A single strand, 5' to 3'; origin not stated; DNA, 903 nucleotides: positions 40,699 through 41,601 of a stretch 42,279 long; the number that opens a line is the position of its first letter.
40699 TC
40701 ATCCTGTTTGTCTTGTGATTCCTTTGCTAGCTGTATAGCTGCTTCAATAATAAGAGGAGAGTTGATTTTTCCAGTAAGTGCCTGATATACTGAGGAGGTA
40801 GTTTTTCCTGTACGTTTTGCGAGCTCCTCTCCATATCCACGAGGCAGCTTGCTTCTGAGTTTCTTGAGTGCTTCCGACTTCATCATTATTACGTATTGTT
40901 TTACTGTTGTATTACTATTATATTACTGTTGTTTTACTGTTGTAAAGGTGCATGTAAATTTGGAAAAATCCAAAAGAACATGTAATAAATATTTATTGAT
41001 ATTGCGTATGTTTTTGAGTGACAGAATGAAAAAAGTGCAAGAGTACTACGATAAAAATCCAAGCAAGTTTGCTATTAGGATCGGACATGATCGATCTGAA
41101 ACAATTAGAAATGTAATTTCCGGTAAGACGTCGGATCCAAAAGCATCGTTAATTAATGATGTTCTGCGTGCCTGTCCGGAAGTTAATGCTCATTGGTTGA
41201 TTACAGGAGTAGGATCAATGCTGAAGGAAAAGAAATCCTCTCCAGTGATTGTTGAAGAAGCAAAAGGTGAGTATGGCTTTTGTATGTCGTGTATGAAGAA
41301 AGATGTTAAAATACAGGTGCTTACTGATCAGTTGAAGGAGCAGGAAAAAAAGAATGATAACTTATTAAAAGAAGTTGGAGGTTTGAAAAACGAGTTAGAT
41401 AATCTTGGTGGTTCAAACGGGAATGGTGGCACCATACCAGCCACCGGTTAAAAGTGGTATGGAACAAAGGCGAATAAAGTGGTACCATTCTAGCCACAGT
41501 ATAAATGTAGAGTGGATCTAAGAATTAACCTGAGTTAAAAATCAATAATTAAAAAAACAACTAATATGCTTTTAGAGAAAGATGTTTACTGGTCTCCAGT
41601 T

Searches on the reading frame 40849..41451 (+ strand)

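Call 16: search_protein_families(library=pfam, proteins=[window:40849-41451:+], max_evalue=0.01)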
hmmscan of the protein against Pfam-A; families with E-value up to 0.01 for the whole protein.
window:40849-41451:+ (200 aa): 1 family
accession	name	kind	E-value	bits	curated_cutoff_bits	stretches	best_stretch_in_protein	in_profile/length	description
PF08826.15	DMPK_coil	-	0.0053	17.3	22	0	160-185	32-57/61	DMPK coiled coil domain like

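Call 17: search_protein_families(library=phrogs, proteins=[window:40849-41451:+], max_evalue=0.01)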
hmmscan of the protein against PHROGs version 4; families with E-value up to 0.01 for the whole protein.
window:40849-41451:+ (200 aa): 4 families
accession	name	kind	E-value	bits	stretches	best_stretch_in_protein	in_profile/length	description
phrog_8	-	transcription regulation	7e-05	23.4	1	52-152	157-242/346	transcriptional regulator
phrog_9710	-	unknown function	0.0011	20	1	99-129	54-87/95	-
phrog_2328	-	transcription regulation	0.0039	18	1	56-125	16-82/128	transcriptional repressor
phrog_2967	-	transcription regulation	0.0041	17.7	1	57-164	12-92/225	transcriptional regulator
